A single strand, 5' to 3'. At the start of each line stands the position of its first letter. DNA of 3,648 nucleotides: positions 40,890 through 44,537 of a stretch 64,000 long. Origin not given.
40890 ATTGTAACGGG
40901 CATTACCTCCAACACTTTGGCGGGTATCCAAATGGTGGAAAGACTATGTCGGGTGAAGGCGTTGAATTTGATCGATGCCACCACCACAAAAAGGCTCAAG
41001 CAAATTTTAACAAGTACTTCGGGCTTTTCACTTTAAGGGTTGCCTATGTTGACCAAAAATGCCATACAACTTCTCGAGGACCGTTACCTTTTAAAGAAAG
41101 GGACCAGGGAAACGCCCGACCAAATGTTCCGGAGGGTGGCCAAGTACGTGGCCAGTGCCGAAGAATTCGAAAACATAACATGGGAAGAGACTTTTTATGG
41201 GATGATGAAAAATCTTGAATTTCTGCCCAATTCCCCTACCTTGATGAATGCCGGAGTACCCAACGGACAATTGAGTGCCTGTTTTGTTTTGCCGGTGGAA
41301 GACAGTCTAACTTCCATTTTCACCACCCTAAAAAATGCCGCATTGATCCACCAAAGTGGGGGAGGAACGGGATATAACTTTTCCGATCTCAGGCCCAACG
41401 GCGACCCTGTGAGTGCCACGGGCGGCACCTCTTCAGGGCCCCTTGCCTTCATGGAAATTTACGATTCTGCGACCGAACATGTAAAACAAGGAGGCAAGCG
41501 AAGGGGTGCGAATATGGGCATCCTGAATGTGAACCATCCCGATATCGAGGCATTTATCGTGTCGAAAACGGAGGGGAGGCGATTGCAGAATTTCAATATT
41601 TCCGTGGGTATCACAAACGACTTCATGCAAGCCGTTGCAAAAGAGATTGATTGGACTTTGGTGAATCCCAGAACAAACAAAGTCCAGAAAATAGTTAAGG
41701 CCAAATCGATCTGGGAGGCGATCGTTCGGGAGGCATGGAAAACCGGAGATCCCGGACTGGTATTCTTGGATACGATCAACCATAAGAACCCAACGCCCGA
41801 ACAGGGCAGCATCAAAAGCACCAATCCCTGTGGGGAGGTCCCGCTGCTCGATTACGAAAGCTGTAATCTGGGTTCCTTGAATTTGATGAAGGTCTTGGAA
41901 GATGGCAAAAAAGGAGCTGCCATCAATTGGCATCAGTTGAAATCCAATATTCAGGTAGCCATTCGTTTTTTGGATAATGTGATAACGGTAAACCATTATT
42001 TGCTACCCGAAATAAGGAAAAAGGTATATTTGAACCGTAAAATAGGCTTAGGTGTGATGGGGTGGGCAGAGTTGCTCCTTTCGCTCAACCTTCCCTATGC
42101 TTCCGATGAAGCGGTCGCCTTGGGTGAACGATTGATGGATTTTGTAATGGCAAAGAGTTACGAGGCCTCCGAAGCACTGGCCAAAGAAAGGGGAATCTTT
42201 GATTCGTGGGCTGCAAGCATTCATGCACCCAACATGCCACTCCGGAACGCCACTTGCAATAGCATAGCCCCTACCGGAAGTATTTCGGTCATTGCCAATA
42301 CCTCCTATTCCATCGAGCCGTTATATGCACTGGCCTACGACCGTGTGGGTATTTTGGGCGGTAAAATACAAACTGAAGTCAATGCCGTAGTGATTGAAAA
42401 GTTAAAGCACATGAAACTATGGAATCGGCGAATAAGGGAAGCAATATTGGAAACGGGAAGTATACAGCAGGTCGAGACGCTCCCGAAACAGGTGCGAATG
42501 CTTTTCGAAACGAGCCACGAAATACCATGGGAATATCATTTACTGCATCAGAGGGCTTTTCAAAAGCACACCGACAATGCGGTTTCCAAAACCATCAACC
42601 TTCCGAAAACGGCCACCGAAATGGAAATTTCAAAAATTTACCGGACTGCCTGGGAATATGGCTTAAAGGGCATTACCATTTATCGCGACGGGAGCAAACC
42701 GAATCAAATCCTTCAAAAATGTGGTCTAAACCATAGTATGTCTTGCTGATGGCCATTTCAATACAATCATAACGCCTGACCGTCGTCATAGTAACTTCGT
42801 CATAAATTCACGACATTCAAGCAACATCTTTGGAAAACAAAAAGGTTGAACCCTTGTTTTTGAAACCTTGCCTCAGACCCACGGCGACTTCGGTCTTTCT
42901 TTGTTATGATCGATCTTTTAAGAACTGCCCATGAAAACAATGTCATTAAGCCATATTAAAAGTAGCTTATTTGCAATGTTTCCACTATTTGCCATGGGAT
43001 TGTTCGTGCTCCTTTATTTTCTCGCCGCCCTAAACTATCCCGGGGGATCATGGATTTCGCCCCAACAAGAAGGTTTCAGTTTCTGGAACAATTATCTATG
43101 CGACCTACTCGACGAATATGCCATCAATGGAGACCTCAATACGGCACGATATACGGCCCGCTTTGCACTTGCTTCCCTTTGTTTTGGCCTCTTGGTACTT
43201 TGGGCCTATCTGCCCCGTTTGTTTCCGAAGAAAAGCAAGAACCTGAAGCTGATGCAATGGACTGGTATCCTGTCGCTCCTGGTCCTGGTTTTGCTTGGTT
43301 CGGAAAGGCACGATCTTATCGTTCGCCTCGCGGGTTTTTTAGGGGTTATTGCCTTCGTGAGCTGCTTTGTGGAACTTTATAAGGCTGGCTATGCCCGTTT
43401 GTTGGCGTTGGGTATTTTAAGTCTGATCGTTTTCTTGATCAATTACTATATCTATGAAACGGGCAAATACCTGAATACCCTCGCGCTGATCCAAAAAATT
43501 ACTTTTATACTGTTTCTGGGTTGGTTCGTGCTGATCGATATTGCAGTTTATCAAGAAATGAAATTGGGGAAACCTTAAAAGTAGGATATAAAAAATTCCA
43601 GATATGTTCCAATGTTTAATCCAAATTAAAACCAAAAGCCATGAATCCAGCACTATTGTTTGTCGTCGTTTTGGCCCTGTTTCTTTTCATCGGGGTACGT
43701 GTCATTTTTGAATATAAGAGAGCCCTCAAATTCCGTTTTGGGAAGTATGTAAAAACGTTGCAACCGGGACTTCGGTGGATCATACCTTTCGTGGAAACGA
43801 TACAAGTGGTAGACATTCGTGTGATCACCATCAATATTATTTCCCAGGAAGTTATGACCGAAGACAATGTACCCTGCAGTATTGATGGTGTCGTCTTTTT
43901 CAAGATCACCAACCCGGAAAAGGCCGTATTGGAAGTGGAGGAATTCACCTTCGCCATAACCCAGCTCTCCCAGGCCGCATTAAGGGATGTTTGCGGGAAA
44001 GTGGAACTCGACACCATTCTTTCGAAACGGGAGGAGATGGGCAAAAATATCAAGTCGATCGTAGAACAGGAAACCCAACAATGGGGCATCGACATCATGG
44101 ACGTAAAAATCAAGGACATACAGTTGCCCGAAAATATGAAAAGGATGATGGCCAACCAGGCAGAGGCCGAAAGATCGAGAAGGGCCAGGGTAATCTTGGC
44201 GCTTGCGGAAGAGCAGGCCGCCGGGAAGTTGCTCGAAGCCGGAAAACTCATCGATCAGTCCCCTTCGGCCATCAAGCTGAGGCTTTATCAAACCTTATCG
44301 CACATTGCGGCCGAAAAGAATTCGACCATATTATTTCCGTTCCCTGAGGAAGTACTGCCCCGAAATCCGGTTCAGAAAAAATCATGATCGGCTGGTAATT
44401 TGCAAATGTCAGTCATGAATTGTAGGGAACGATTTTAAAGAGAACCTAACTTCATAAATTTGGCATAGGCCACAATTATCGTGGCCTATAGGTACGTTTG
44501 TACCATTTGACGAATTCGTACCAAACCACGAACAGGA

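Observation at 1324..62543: Fifteen intergenic copies of an FNR-geometry palindrome aTGAY-N4-RTCAt, phase-locked 29.5 bp from TAnnTTTG -7 boxes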

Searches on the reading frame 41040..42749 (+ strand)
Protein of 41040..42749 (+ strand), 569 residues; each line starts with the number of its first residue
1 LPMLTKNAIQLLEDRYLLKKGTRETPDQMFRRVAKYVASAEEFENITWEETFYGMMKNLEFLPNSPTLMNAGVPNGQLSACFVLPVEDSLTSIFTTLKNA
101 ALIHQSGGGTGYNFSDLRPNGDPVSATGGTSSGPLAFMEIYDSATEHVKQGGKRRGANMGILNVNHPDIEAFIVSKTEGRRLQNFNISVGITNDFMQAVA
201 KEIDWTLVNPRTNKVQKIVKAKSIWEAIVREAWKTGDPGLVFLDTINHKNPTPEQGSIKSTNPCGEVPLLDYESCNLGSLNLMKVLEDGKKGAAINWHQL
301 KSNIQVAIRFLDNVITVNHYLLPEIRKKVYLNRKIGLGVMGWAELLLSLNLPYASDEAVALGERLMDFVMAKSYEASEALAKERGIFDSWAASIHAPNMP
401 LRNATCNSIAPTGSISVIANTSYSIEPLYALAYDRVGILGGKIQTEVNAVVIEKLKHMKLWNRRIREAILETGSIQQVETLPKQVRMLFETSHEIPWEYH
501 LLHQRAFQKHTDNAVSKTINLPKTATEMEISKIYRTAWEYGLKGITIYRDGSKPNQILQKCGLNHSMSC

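Call 11: search_protein_families(library=pfam, proteins=[window:41040-42749:+])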
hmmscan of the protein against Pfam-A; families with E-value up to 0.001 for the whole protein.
window:41040-42749:+ (569 aa): 2 families
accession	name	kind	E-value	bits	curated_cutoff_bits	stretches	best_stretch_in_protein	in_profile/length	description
PF02867.20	Ribonuc_red_lgC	-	6.2e-137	457.8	23.9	1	79-548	1-523/523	Ribonucleotide reductase, barrel domain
PF00317.26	Ribonuc_red_lgN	-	3.9e-25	88.2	28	1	4-76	3-77/77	Ribonucleotide reductase, all-alpha domain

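Call 53: search_protein_families(library=ncbifam, proteins=[window:41040-42749:+], max_evalue=0.001)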
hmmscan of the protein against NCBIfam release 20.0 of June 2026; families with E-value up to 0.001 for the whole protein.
window:41040-42749:+ (569 aa): 21 families
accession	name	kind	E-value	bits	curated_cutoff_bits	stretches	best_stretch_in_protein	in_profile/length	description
NF006417.0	PRK08665.1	equivalog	4.9e-237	788.9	961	1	3-560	11-575/759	vitamin B12-dependent ribonucleotide reductase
NF005010.0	PRK06406.1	subfamily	5.6e-206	686.2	1125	2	49-561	220-728/771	vitamin B12-dependent ribonucleotide reductase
TIGR02504.1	NrdJ_Z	equivalog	5e-202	672.7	399.95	1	9-558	2-606/606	adenosylcobalamin-dependent ribonucleoside-diphosphate reductase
NF006207.0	PRK08332.1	equivalog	8.1e-112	374.7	2400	4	110-264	701-860/1684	vitamin B12-dependent ribonucleotide reductase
TIGR02506.1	NrdE_NrdA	equivalog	3.3e-108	362.8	341.05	2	7-394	2-426/616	ribonucleoside-diphosphate reductase subunit alpha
NF005122.0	PRK06556.1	equivalog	3.8e-105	352.6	859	3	182-392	285-492/960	vitamin B12-dependent ribonucleotide reductase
NF005544.0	PRK07207.1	equivalog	3.1e-95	319.8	965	3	214-395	538-720/965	ribonucleoside-diphosphate reductase subunit alpha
NF006577.0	PRK09102.1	equivalog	4.6e-94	315.8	620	1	3-549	24-568/604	ribonucleoside-diphosphate reductase subunit alpha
NF005101.0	PRK06539.1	equivalog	5.6e-82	276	988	3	9-211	153-361/822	ribonucleoside-diphosphate reductase subunit alpha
NF005736.0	PRK07562.1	equivalog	3.3e-78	263.5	1737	3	183-392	395-602/1222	vitamin B12-dependent ribonucleotide reductase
NF009029.0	PRK12365.1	equivalog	1.1e-77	262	1350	3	8-210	382-590/1046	ribonucleoside-diphosphate reductase subunit alpha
NF005401.0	PRK06948.1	subfamily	1.7e-77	261.5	906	1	11-556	20-588/604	ribonucleotide reductase-like protein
NF005991.0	PRK08115.1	equivalog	4.2e-77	259.9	854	3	214-392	428-605/858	vitamin B12-dependent ribonucleotide reductase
NF006279.0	PRK08447.1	equivalog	7.7e-62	209.8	1082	3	8-212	141-351/789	ribonucleoside-diphosphate reductase subunit alpha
NF006665.0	PRK09209.1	equivalog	2.8e-57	194.5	1057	3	4-214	156-374/761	ribonucleoside-diphosphate reductase subunit alpha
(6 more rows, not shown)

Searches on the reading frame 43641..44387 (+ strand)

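Call 11: search_protein_families(library=pfam, proteins=[window:43641-44387:+])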
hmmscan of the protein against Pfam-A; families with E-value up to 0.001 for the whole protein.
window:43641-44387:+ (248 aa): 2 families
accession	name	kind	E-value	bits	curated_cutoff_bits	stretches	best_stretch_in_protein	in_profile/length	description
PF01145.31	Band_7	-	3.3e-42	144.9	23.6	1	22-189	3-174/176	SPFH domain / Band 7 family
PF13421.11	Band_7_1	-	2.8e-06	27.5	24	1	87-174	109-207/211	SPFH domain-Band 7 family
